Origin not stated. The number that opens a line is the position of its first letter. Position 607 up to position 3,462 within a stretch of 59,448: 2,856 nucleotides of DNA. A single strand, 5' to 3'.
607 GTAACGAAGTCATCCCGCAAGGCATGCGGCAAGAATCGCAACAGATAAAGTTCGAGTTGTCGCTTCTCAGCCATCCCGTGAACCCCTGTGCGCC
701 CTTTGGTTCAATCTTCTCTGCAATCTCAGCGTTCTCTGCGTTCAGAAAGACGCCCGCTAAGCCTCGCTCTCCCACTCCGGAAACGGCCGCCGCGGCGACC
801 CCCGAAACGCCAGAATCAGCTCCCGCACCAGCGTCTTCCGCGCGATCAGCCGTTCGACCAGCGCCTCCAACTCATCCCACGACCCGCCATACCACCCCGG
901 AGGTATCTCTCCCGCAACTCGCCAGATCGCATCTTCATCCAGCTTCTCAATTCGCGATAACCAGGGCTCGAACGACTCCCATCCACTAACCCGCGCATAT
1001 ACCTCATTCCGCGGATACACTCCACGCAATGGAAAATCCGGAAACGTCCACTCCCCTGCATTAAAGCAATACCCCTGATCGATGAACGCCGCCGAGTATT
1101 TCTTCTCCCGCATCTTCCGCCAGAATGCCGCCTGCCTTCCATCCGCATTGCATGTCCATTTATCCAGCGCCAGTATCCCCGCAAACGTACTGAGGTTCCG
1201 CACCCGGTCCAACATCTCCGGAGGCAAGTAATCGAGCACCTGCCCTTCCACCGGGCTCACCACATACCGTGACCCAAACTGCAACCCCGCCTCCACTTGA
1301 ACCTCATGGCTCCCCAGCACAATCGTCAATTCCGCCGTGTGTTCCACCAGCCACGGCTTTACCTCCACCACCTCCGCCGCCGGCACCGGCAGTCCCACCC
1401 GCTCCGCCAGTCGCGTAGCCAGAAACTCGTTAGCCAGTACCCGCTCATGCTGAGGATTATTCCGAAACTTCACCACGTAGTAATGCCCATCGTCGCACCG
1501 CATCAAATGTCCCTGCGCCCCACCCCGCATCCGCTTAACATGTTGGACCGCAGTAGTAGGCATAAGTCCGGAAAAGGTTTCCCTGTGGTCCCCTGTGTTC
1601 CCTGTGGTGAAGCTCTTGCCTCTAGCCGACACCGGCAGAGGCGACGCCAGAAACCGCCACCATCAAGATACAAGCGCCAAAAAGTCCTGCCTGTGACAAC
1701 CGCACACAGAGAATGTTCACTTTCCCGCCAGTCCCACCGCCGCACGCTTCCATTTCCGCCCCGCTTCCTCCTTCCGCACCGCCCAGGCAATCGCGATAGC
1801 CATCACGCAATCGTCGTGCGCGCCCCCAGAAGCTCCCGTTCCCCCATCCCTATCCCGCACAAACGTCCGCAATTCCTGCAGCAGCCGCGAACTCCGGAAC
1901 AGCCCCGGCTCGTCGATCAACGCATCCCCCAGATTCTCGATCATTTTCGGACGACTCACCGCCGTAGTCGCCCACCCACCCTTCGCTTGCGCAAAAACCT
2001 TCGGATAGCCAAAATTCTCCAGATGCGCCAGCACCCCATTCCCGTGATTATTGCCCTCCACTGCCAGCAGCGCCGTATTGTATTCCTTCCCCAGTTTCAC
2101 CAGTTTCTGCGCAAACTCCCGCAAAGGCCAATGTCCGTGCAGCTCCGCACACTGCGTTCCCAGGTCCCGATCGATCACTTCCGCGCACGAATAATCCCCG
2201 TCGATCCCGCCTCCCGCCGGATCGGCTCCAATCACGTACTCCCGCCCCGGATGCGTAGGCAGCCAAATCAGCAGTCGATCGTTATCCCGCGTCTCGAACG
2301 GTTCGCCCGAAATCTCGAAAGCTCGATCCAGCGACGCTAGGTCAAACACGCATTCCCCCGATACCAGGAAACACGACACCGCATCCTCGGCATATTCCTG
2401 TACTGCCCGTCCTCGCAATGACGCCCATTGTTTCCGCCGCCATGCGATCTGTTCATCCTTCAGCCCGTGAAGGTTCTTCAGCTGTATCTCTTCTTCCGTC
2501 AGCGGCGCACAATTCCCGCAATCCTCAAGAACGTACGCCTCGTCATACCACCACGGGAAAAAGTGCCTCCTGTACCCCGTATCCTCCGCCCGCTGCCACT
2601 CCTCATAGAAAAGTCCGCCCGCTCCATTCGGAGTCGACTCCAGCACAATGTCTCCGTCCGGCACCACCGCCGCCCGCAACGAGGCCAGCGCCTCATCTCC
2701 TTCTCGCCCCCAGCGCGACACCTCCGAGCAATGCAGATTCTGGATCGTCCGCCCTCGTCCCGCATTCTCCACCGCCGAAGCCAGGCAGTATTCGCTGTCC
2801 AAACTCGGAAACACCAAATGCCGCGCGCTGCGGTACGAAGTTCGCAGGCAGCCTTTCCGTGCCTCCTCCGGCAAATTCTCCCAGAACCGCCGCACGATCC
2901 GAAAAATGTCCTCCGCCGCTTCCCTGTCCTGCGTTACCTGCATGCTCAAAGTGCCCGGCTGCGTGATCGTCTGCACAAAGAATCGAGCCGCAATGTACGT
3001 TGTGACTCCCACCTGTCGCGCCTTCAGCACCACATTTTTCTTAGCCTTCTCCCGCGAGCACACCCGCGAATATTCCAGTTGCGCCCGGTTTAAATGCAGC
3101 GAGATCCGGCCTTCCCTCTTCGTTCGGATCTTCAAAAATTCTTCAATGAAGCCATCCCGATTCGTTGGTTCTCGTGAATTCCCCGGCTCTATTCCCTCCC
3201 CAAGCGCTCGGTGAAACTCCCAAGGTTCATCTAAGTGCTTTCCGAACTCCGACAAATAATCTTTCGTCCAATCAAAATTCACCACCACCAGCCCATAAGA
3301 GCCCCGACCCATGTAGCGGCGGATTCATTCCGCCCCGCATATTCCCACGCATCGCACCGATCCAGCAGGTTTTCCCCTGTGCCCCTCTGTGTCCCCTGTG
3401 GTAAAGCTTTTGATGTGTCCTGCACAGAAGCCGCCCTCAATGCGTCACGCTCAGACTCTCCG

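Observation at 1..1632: HipA-like kinase plus DUF3037 two-gene module next to the orphan terminase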

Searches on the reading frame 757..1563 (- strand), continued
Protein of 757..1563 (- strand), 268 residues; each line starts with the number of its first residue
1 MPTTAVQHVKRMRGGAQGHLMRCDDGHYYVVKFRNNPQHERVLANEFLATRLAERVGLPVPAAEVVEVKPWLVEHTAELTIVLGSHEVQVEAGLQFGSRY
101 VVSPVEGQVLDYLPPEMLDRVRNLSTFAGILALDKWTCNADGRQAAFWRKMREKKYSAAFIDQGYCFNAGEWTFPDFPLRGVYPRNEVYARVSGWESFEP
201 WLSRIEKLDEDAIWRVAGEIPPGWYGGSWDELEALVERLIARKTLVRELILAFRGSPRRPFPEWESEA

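Call 94: fold_search(model_id=the predicted structure, library=pdb)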
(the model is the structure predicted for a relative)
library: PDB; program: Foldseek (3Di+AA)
matches with E <= 10: 187; with E <= 0.001: 0
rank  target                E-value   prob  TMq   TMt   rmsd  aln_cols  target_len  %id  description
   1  8tmj_B                3.4e-01  0.10  0.17  0.14  26.0       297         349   13  Cryo-EM structure of CorA in complex with conformation-specific synthetic antibody C18 and 100 uM MgCl2, State MG0.1-2 (released 2025-02-12)
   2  5jtg_E                4.3e-01  0.11  0.17  0.15  16.4       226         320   15  Crystal structure of Thermotoga maritima mutant D89K/D253K (released 2017-01-25)
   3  8tmd_E                4.3e-01  0.09  0.17  0.14  27.6       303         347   13  Cryo-EM structure of CorA in complex with conformation-specific synthetic antibody C18 and 100 uM MgCl2, State MG0.1-1 (released 2025-02-12)
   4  3jcf_A                4.5e-01  0.09  0.17  0.14  18.4       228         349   14  Cryo-EM structure of the magnesium channel CorA in the closed symmetric magnesium-bound state (released 2016-02-17)
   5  4i0u_H                5.7e-01  0.10  0.17  0.14  16.2       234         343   12  Improved structure of Thermotoga maritima CorA at 2.7 A resolution (released 2013-03-06)
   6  9o9s_A                6.8e-01  0.08  0.11  0.08  21.8       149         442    9  Structure of human MPC matrix-open (released 2025-07-30)
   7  5jrw_D                6.8e-01  0.06  0.16  0.13  26.4       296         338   13  Crystal structure of Thermotoga maritima mutant D89R/D253R (released 2017-01-25)
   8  5jtg_C                7.6e-01  0.09  0.17  0.15  16.0       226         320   15  Crystal structure of Thermotoga maritima mutant D89K/D253K (released 2017-01-25)
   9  5jrw_A                8.1e-01  0.09  0.17  0.14  17.2       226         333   13  Crystal structure of Thermotoga maritima mutant D89R/D253R (released 2017-01-25)
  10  5jrw_C                8.6e-01  0.06  0.16  0.14  25.5       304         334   12  Crystal structure of Thermotoga maritima mutant D89R/D253R (released 2017-01-25)
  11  8tmi_E                8.6e-01  0.06  0.17  0.14  29.4       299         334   13  Cryo-EM structure of CorA in complex with conformation-specific synthetic antibody C18 and 100 uM MgCl2, State MG0.1-2 (released 2025-02-12)
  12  8apa_M1               9.1e-01  0.09  0.14  0.15  16.4       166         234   12  rotational state 1a of the Trypanosoma brucei mitochondrial ATP synthase dimer (released 2022-10-26)
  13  5jtg_B                1.1e+00  0.08  0.17  0.14  16.3       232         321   12  Crystal structure of Thermotoga maritima mutant D89K/D253K (released 2017-01-25)
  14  8tmn_C                1.1e+00  0.06  0.17  0.15  15.6       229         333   15  Cryo-EM structure of magnesium depleted CorA in complex with conformation-specific synthetic antibody C18, State MGD-1 (released 2025-02-12)
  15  8tmd_A                1.1e+00  0.06  0.16  0.14  16.6       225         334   13  Cryo-EM structure of CorA in complex with conformation-specific synthetic antibody C18 and 100 uM MgCl2, State MG0.1-1 (released 2025-02-12)
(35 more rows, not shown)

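Call 97: search_dna_similar(query=window:757-1563:-, collection=plasmids, mode=protein, max_evalue=0.001, max_rows=25)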
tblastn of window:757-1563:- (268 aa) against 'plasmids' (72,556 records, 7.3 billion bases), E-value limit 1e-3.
Records with a match: 2; places in all: 2; records where one place covers at least 80% of the query: 2.
Best place of each record, by identity: <60% 2.
By first word of the organism name: Peribacillus 1; Niallia 1.
By predicted mobility (MOB-suite, as given by PLSDB): non-mobilizable 2.
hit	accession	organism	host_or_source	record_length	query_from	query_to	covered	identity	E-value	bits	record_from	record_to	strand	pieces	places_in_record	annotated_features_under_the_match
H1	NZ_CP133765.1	Peribacillus sp. R9-11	sediment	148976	1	261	97%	26.9%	3e-12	74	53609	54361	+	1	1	HipA family kinase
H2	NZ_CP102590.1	Niallia taxi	-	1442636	1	266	99%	25.4%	2e-13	77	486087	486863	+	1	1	none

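Call 98: search_dna_similar(query=P0121, collection=phages, mode=protein, max_evalue=0.01, max_rows=15)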
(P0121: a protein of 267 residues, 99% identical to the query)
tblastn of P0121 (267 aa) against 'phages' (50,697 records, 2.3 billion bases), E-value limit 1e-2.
No match.

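Call 99: get_annotated_region(hit=H1, flank=4000)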
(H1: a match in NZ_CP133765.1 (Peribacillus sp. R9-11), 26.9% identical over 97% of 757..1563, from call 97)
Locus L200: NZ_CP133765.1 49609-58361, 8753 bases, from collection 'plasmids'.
description: Peribacillus sp. R9-11 plasmid pB, complete sequence
organism: Peribacillus sp. R9-11 (NCBI taxid 3073271)
taxonomy: Bacteria; Bacillota; Bacilli; Bacillales; Bacillaceae; Peribacillus; Peribacillus sp. R9-11
host: -; source: sediment; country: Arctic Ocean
typing (MOB-suite, as given by PLSDB): non-mobilizable
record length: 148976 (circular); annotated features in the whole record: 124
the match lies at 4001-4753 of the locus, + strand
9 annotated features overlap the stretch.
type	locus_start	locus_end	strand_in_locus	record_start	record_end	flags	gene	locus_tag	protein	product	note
CDS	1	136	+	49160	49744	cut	-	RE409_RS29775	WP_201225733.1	hypothetical protein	-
CDS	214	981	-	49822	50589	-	-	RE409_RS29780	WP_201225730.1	MerR family transcriptional regulator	GO:0006355 - regulation of DNA-templated transcription [Evidence IEA]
CDS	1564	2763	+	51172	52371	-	-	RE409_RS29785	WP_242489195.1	hypothetical protein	-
CDS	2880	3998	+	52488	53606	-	-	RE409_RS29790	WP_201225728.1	glycosyltransferase family 4 protein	-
CDS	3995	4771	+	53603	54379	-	-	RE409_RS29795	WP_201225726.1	HipA family kinase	-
CDS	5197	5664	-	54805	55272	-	-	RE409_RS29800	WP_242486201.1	dTDP-4-dehydrorhamnose 3,5-epimerase family protein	-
CDS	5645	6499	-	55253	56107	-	rfbD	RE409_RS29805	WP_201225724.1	dTDP-4-dehydrorhamnose reductase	GO:0019305 - dTDP-rhamnose biosynthetic process [Evidence IEA]; GO:0009243 - O antigen biosynthetic process [Evidence ...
CDS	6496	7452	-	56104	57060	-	rfbB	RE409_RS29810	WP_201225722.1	dTDP-glucose 4,6-dehydratase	GO:0019305 - dTDP-rhamnose biosynthetic process [Evidence IEA]; GO:0009243 - O antigen biosynthetic process [Evidence ...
CDS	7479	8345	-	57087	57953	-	rfbA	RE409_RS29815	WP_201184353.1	glucose-1-phosphate thymidylyltransferase RfbA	GO:0019305 - dTDP-rhamnose biosynthetic process [Evidence IEA]; GO:0009243 - O antigen biosynthetic process [Evidence ...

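Call 100: get_annotated_region(hit=H2, flank=4000)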
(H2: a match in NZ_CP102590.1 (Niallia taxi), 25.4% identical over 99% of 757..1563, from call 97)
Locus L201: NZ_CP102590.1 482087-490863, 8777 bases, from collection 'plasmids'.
description: Niallia taxi strain NBC_Nia plasmid pMEGANia, complete sequence
organism: Niallia taxi (NCBI taxid 2499688)
taxonomy: Bacteria; Bacillota; Bacilli; Bacillales; Bacillaceae; Niallia; Niallia taxi
host: -; source: -; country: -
typing (MOB-suite, as given by PLSDB): non-mobilizable
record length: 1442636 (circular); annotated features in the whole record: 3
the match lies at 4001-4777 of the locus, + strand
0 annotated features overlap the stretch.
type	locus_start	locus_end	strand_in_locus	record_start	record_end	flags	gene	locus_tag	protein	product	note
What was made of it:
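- Tried and rejected: The one with annotated neighbours lies among rhamnose/glycosyltransferase genes with no DUF3037 protein; the other stretch is unannotated (calls 97, 99, 100).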

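Call 104: find_homologous_proteins(query=L036:10925-11716:+, max_evalue=0.001)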
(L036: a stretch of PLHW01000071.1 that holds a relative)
Query L036:10925-11716:+ (263 aa): 7909 proteins with E <= 0.001 among 8000 candidates; the best 120 are listed.
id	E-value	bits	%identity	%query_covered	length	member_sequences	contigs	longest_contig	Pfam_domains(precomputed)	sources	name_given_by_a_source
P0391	1.1e-166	570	100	100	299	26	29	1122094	PF00717.29,PF11236.14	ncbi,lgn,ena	-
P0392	1.8e-154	530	92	100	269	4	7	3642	PF00717.29,PF11236.14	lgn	-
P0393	8.5e-141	485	85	100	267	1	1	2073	PF00717.29,PF11236.14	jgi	jgi:SOS regulatory protein LexA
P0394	5.1e-128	444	78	100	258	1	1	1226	PF00717.29,PF11236.14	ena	-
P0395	6.8e-127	440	77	100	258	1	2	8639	PF00717.29,PF11236.14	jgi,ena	-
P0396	7.9e-126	436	77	100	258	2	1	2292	PF00717.29,PF11236.14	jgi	-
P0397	3.2e-125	434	75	100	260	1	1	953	PF00717.29,PF11236.14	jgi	-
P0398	1.7e-123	429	75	100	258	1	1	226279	PF00717.29,PF11236.14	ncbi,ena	-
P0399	4.8e-123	427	73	100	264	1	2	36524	PF00717.29,PF11236.14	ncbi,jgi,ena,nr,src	ncbi:MAG TPA: transcriptional repressor LexA [Terriglobales bacterium]|nr:transcriptional repressor 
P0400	9.6e-123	426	75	100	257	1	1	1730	PF00717.29,PF11236.14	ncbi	-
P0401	2.0e-122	425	74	100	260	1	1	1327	PF00717.29,PF11236.14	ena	-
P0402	3.4e-122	424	75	100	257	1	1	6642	PF00717.29,PF11236.14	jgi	jgi:SOS regulatory protein LexA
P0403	3.8e-122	424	75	100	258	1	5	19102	PF00717.29,PF11236.14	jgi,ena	jgi:repressor LexA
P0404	1.1e-121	423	76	100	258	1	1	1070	PF00717.29,PF11236.14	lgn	-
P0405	6.6e-121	420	73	100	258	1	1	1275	PF00717.29,PF11236.14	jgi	jgi:SOS regulatory protein LexA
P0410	5.8e-120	417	74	100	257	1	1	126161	PF00717.29,PF11236.14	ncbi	-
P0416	3.9e-119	414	72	100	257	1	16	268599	PF00717.29,PF11236.14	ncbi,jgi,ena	jgi:SOS regulatory protein LexA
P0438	1.1e-115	403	71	100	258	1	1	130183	PF00717.29,PF11236.14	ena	-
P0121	1.2e-55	207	78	46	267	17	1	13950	PF11236.14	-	-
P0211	2.8e-55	205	78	46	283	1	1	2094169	PF11236.14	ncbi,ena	-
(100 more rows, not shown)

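Call 105: find_encoding_contigs(protein=P0416, flank=5000, max_places=3)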
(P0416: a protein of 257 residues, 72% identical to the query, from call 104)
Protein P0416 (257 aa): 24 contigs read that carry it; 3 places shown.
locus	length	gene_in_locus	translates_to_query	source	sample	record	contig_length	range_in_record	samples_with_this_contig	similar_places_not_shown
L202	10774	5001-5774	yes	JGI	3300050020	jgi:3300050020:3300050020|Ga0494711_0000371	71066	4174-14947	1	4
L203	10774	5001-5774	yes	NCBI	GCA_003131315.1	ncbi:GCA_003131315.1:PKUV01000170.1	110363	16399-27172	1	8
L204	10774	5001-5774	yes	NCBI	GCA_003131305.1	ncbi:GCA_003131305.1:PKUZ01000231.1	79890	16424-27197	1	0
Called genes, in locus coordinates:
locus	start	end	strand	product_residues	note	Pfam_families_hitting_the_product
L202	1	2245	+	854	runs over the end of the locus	-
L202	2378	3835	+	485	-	-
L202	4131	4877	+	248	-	PF20613:HipA_2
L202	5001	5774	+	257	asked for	PF11236:DUF3037, PF00717:Peptidase_S24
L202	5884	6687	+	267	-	PF11236:DUF3037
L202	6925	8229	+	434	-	PF04860:Phage_portal, PF06074:Portal_Mu (faint)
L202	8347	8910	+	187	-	-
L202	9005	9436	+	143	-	-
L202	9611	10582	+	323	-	-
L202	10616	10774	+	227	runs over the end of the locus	-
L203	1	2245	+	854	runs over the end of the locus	-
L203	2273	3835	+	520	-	-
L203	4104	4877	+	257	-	PF20613:HipA_2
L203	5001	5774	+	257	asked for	PF11236:DUF3037, PF00717:Peptidase_S24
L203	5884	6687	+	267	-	PF11236:DUF3037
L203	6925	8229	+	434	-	PF04860:Phage_portal, PF06074:Portal_Mu (faint)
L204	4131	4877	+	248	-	PF20613:HipA_2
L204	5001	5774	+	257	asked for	PF11236:DUF3037, PF00717:Peptidase_S24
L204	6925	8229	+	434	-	PF04860:Phage_portal, PF06074:Portal_Mu (faint)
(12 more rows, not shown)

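Call 106: find_encoding_contigs(protein=P0410, flank=5000, max_places=2)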
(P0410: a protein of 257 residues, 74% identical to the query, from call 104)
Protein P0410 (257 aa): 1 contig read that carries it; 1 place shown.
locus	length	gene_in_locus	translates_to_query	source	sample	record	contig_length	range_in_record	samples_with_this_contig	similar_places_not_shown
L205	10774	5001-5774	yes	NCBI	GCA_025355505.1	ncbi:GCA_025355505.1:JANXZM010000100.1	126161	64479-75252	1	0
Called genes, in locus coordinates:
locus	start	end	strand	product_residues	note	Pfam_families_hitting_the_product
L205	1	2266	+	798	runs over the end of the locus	-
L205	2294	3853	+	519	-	-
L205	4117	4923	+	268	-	PF07804:HipA_C (faint), PF20613:HipA_2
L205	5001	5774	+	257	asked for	PF11236:DUF3037, PF00717:Peptidase_S24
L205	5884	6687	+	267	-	PF11236:DUF3037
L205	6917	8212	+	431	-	PF06074:Portal_Mu (faint), PF04860:Phage_portal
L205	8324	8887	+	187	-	-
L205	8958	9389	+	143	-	-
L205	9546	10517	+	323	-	-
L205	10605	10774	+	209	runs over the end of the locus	-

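Call 107: find_encoding_contigs(protein=P0438, flank=5000, max_places=2)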
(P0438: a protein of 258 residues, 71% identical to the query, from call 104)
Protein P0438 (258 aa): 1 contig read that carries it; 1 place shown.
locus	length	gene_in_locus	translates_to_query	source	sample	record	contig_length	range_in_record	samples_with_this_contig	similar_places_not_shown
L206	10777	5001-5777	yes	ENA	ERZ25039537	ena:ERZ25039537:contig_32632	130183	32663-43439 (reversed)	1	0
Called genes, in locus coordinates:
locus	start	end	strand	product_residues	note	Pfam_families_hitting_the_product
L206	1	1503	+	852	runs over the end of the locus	-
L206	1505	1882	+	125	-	-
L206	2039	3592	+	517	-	-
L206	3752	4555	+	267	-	PF20613:HipA_2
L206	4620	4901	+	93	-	PF05635:23S_rRNA_IVP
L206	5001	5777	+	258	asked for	PF11236:DUF3037, PF00717:Peptidase_S24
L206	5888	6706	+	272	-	PF11236:DUF3037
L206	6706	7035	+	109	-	-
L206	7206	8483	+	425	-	PF04860:Phage_portal, PF06074:Portal_Mu (faint)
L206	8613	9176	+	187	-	-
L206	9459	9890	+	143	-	-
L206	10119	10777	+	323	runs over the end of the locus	-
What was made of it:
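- Closest known: PADLOC candidate PDC-M66, also known as DS-6 / 'HipAD'. Different: Some relatives have a three-gene form with a DUF3037::LexA-CTD protein (calls 104-107).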

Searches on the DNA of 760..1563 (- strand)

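Call 65: search_rna_families(source=L001, start=9700, end=12300, threshold=evalue, max_evalue=1)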
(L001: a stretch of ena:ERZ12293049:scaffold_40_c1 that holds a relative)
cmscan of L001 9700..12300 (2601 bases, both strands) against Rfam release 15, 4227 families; matches with E-value up to 1: 0.
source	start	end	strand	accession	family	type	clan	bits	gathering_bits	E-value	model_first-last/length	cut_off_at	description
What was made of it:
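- Tried and rejected: No hit (call 65).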

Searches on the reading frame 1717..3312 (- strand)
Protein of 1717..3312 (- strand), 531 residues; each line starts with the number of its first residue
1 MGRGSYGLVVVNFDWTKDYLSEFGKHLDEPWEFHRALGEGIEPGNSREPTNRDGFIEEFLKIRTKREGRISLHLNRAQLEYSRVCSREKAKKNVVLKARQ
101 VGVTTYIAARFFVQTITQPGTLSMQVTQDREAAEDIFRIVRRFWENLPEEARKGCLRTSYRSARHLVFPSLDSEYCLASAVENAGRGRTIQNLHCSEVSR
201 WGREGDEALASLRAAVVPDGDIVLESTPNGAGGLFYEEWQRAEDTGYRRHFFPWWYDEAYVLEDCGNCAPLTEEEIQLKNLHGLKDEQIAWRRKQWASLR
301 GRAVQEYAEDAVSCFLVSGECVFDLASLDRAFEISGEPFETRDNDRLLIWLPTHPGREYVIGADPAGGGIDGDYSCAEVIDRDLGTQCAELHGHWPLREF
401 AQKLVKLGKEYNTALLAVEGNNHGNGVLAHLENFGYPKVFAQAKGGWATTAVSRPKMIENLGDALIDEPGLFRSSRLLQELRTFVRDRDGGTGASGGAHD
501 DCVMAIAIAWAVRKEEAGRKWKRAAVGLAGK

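Call 5: search_protein_families(library=pfam, proteins=[window:1717-3312:-], max_evalue=0.1)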
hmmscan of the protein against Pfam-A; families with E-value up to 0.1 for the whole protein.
window:1717-3312:- (531 aa): 2 families
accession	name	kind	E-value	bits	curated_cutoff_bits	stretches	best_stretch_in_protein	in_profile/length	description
PF17289.8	Terminase_6C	-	0.00013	22.4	22.6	1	361-508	1-150/155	Terminase RNaseH-like domain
PF05876.18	GpA_ATPase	-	0.00081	19.6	25.6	1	68-244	5-186/247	Phage terminase large subunit gpA, ATPase domain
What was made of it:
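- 1717..3312 (-): Large terminase subunit (531 aa), the gene immediately upstream of the cassette. Weak Terminase_6C and GpA_ATPase hits (call 5).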

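Call 6: search_protein_families(library=ncbifam, proteins=[window:1717-3312:-], max_evalue=0.1)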
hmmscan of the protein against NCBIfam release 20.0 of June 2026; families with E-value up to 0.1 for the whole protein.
window:1717-3312:- (531 aa): 0 families

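Call 8: search_protein_families(library=phrogs, proteins=[window:1717-3312:-], max_evalue=0.1)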
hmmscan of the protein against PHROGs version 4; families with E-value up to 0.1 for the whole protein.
window:1717-3312:- (531 aa): 7 families
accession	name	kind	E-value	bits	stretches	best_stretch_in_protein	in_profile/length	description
phrog_2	-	head and packaging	4.3e-28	99.5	1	66-520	259-599/807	terminase large subunit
phrog_38407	-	unknown function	2.8e-22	80.2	2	346-514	169-349/370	-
phrog_24361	-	head and packaging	9.7e-11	42.7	1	404-514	17-139/162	terminase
phrog_26724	-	unknown function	2.1e-10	41.5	1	51-232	12-187/192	-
phrog_38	-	head and packaging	2.9e-09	37.1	1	345-521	542-711/760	terminase large subunit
phrog_7579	-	head and packaging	0.00018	21.8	1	89-249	16-168/239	terminase large subunit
phrog_5989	-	head and packaging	0.015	15.4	1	55-193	124-255/347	terminase large subunit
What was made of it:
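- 1717..3312 (-): phrog_2 4.3e-28 (call 8).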
